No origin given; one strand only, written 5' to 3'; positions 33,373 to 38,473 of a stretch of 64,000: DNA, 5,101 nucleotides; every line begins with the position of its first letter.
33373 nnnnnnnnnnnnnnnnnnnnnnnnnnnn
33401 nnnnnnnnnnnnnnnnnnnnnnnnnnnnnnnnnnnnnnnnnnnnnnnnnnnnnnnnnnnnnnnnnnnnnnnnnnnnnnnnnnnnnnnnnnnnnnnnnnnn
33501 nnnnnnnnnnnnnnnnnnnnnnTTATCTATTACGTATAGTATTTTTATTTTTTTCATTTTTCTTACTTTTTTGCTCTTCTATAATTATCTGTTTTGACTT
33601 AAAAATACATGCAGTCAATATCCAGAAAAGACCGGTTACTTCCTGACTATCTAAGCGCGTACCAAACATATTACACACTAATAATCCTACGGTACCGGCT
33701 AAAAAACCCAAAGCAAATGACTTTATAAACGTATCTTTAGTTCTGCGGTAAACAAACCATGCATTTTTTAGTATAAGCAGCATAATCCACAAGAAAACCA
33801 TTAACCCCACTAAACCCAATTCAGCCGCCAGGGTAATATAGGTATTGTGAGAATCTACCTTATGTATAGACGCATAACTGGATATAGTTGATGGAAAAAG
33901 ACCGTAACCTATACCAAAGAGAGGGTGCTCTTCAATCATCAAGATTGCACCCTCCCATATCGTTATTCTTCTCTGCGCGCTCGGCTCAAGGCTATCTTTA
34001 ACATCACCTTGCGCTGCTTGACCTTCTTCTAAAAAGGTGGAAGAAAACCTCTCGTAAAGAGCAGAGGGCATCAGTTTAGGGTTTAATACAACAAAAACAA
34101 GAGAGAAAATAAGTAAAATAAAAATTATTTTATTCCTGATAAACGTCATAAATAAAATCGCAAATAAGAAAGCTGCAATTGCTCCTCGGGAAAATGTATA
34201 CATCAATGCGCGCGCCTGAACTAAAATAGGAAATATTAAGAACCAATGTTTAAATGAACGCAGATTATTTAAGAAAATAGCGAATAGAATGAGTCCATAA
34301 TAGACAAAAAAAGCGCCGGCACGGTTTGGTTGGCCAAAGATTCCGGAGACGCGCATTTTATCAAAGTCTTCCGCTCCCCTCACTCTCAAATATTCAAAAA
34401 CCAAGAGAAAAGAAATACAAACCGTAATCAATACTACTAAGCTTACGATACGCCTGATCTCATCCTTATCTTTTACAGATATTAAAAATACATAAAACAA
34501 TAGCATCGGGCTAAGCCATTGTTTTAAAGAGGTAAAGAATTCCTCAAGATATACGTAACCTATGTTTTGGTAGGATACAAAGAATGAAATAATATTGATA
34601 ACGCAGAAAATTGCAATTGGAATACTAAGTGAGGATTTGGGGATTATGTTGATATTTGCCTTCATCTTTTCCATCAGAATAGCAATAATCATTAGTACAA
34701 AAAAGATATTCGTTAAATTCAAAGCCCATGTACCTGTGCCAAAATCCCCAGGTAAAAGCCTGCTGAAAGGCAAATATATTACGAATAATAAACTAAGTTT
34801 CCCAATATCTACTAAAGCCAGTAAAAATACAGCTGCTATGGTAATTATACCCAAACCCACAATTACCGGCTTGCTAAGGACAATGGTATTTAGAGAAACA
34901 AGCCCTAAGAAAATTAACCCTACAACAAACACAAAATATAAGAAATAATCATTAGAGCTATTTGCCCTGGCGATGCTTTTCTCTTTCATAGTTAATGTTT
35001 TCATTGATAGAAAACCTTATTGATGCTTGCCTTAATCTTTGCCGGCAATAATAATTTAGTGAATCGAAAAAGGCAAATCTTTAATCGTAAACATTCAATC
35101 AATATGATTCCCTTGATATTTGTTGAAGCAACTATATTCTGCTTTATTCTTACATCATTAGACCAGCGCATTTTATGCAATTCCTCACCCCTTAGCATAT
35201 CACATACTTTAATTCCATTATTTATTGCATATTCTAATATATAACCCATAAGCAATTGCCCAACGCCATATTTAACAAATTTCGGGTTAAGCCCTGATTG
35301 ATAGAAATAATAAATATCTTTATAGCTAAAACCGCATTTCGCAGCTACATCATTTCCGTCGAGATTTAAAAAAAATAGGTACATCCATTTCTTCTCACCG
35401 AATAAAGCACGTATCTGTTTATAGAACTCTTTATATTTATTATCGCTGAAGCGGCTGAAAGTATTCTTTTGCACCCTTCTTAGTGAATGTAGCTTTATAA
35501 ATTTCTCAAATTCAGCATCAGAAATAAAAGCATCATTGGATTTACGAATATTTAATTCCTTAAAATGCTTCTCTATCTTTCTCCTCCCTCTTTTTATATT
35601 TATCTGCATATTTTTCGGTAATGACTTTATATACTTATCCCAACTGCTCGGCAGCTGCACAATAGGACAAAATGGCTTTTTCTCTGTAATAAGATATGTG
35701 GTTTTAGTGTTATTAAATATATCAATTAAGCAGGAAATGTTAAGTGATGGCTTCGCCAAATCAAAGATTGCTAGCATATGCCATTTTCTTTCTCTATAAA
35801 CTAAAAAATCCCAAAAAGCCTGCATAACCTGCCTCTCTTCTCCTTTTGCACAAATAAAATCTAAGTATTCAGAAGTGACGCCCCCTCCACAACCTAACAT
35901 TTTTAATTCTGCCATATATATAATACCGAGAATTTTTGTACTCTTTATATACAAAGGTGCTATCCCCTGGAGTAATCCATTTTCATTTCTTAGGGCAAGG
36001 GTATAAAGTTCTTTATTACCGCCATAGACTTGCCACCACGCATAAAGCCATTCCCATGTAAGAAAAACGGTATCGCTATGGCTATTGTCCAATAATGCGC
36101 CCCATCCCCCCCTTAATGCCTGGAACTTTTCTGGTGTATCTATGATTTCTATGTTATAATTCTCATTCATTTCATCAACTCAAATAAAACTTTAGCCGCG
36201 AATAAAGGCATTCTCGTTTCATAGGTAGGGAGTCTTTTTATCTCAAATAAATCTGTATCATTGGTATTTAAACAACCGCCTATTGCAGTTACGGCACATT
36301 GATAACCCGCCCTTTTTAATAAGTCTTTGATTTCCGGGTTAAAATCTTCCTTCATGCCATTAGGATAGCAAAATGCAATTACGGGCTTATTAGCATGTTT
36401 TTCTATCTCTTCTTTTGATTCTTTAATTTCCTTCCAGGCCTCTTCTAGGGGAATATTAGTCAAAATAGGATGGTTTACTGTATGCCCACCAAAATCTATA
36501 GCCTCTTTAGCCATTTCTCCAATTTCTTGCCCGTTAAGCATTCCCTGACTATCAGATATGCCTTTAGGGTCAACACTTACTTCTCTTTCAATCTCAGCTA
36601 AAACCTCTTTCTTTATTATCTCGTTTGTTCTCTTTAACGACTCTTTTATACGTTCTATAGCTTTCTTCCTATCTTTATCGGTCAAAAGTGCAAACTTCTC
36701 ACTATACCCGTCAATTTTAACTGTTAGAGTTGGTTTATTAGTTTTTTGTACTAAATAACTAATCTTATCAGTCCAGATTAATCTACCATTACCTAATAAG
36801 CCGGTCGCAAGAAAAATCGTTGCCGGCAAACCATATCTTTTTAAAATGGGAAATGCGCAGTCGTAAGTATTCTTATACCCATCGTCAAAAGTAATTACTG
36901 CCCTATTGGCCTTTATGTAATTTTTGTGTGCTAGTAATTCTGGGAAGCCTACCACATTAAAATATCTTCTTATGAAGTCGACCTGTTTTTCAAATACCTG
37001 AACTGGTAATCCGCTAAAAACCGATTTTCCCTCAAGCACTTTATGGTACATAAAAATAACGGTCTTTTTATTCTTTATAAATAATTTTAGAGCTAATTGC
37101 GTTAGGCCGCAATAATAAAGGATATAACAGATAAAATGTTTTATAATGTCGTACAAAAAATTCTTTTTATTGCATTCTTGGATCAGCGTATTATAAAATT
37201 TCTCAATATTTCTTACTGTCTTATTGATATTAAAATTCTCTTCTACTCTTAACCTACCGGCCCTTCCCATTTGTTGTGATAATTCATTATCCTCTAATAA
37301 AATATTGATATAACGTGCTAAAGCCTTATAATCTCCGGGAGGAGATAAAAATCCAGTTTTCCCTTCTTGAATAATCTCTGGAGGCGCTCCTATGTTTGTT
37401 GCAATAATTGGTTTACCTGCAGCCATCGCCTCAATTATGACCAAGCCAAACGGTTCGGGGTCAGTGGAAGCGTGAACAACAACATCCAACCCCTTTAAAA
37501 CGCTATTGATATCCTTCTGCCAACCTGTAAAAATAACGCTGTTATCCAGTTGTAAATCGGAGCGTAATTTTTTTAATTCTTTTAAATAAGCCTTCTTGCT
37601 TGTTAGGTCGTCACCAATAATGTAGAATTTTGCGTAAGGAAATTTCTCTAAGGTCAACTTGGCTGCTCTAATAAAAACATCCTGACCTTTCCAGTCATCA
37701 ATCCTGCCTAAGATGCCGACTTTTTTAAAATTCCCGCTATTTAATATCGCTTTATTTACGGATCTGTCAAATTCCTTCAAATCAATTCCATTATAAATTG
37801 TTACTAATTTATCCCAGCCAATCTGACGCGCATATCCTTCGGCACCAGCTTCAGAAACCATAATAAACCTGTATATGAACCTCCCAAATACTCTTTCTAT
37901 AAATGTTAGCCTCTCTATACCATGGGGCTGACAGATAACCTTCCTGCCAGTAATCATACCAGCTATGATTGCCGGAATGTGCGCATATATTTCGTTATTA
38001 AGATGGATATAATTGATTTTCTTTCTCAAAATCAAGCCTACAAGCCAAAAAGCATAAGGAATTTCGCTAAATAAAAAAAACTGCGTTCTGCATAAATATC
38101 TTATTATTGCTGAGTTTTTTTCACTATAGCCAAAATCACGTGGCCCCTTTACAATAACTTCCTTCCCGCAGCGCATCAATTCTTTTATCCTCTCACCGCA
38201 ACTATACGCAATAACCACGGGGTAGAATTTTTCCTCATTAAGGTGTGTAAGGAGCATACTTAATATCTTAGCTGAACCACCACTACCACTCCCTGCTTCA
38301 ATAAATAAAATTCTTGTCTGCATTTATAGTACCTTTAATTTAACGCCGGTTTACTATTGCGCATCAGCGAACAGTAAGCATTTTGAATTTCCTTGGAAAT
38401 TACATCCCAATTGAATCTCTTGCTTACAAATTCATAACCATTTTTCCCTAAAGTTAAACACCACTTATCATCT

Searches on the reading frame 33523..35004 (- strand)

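Call 9: search_protein_families(library=ncbifam, proteins=[window:33523-35004:-], max_evalue=0.0001)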
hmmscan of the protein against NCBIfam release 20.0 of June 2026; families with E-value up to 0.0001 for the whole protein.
window:33523-35004:- (493 aa): 1 family
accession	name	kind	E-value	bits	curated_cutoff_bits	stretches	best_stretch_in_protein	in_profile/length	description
TIGR00947.1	2A73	equivalog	5.9e-13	48.6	366.4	1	215-469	160-421/425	IctB family putative bicarbonate transporter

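Call 77: search_protein_families(library=pfam, proteins=[window:33523-35004:-], max_evalue=0.01)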
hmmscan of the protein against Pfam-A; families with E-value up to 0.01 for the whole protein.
window:33523-35004:- (493 aa): 1 family
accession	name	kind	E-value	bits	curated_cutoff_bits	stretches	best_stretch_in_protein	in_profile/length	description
PF04932.20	Wzy_C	-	1.6e-20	73.8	31.7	1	265-405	8-149/149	O-Antigen ligase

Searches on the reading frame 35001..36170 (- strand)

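Call 9: search_protein_families(library=ncbifam, proteins=[window:35001-36170:-], max_evalue=0.0001)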
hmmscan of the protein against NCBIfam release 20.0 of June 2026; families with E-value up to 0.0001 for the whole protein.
window:35001-36170:- (389 aa): 0 families

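Call 33: search_protein_families(library=ncbifam, proteins=[window:35001-36170:-], max_evalue=0.00001)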
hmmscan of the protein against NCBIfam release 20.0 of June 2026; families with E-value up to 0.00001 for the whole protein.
window:35001-36170:- (389 aa): 0 families

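Call 77: search_protein_families(library=pfam, proteins=[window:35001-36170:-], max_evalue=0.01)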
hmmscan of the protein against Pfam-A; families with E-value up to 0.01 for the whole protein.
window:35001-36170:- (389 aa): 2 families
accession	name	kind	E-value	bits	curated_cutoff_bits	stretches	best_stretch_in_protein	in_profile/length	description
PF13480.13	Acetyltransf_6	-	7.7e-22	78.4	22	1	191-333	6-142/143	Acetyltransferase (GNAT) domain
PF04339.18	FemAB_like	-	0.00072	19.2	27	1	176-288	171-275/369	Peptidogalycan biosysnthesis/recognition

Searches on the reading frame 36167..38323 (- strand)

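Call 34: search_protein_families(library=ncbifam, proteins=[window:36167-38323:-], max_evalue=0.00001)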
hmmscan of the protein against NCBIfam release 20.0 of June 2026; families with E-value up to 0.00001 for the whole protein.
window:36167-38323:- (718 aa): 34 families (the best 25 are shown)
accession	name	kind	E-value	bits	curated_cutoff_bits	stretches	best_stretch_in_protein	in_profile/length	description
TIGR03088.1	stp2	hypoth_equivalog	4.1e-35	121.5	409.05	1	131-380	117-373/374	TIGR03088 family PEP-CTERM/XrtA system glycosyltransferase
NF041876.1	EPS_EpsE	equivalog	3.2e-33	115.5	400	1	173-369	188-385/389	exopolysaccharide biosynthesis GT4 family glycosyltransferase EpsE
TIGR03999.1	thiol_BshA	equivalog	1.1e-27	97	273.7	1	248-381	242-374/375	N-acetyl-alpha-D-glucosaminyl L-malate synthase BshA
TIGR03449.1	mycothiol_MshA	equivalog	1.6e-22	80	462.5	1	174-382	191-405/406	D-inositol-3-phosphate glycosyltransferase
TIGR02149.1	glgA_Coryne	subfamily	2.9e-22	79.4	302.4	1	154-379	149-389/391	glycogen synthase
NF038011.1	PelF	equivalog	8.1e-22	77.9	100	1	172-372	281-484/489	GT4 family glycosyltransferase PelF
TIGR04063.1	stp3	hypoth_equivalog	4.8e-20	71.8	442.05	1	165-381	174-396/397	TIGR04063 family PEP-CTERM/XrtA system glycosyltransferase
NF053787.1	GlcN_PG_synth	equivalog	6.3e-18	64.7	480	1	269-381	252-360/361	N-acetylglucosaminyl phosphatidylglycerol synthase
NF050063.1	ProtGlycPglJ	equivalog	1.4e-15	57.4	500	1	99-371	92-357/363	N-acetylgalactosamine-N,N'-diacetylbacillosaminyl-diphospho-undecaprenol 4-alpha-N-acetylgalactosaminyltransferase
NF047880.1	glyco_SdgA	exception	4.2e-15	55.3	800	1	215-370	331-480/488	serine-aspartate repeat adhesin O-glycosyltransferase SdgA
TIGR04157.1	glyco_rSAM_CFB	subfamily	5e-15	55.4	400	1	167-377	189-406/406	TIGR04157 family glycosyltransferase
NF041139.1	TreT_Thcocales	equivalog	3.8e-14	52.3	775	1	204-373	234-405/412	trehalose synthase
NF046085.1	XrtY_assoc_Gly1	equivalog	2.5e-13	49.7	400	1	167-382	178-386/387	XrtY-associated glycosyltransferase XYAG1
NF012028.0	PRK15484.1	subfamily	3.4e-13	49.5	618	1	164-375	154-373/380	lipopolysaccharide N-acetylglucosaminyltransferase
NF041010.1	glycosy_Agl16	equivalog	3.7e-13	49.1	575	1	138-380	122-351/352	glycosylation protein Agl16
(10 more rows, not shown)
